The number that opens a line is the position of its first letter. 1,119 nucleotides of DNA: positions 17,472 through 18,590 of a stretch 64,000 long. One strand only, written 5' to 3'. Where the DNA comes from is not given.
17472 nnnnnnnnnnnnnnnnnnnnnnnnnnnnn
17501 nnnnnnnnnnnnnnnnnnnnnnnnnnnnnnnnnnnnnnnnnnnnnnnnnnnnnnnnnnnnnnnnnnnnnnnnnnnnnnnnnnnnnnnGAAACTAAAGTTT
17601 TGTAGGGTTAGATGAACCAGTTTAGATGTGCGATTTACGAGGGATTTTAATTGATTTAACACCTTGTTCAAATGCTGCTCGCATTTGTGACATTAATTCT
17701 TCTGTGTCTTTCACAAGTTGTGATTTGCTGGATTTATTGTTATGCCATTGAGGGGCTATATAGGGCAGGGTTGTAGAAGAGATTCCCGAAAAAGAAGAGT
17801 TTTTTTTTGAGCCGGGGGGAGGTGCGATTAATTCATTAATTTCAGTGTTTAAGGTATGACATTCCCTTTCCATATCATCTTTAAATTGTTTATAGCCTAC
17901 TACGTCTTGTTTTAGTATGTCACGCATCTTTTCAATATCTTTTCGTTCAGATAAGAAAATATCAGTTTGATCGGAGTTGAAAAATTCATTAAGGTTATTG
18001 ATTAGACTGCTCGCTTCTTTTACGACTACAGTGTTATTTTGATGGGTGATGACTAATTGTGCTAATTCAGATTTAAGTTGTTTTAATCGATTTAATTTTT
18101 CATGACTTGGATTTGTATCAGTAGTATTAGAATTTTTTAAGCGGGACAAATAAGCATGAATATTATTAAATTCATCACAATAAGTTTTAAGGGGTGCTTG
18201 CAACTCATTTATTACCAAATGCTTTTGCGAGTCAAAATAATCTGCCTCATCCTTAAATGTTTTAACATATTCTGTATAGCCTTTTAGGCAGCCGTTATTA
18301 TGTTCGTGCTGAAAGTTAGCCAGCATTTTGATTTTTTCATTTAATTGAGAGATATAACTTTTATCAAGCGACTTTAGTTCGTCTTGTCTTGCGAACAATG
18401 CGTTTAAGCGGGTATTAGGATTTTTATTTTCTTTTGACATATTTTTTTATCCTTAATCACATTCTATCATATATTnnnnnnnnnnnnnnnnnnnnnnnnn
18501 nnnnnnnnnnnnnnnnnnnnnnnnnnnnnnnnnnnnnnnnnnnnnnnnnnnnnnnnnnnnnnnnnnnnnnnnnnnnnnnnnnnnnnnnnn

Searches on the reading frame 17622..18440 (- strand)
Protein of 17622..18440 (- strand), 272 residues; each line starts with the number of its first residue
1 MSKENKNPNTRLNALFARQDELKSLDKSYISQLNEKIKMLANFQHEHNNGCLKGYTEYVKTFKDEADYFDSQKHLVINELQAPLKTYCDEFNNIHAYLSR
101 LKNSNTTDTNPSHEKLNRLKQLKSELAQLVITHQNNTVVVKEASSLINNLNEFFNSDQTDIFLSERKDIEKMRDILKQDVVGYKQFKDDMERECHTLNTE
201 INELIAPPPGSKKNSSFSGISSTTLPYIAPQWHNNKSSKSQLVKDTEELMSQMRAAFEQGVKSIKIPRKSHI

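Call 3: search_protein_families(library=pfam, proteins=[window:17622-18440:-], max_evalue=1)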
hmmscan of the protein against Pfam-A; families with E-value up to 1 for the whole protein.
window:17622-18440:- (272 aa): 5 families
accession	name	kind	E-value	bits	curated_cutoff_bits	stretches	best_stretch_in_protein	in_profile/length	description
PF09753.14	Use1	-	0.004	17.3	38.3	1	27-124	30-112/243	Membrane fusion protein Use1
PF10303.14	DUF2408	-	0.017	16.1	25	1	27-133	35-124/130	Protein of unknown function (DUF2408)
PF10150.14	RNase_E_G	-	0.25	11.2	25.5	1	107-180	54-127/270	Ribonuclease E/G family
PF16515.11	HIP1_clath_bdg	-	0.29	12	28.8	1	56-108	33-85/99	Clathrin-binding domain of Huntingtin-interacting protein 1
PF11328.14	DUF3130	-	0.32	11.7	25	1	100-158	28-82/89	Protein of unknown function (DUF3130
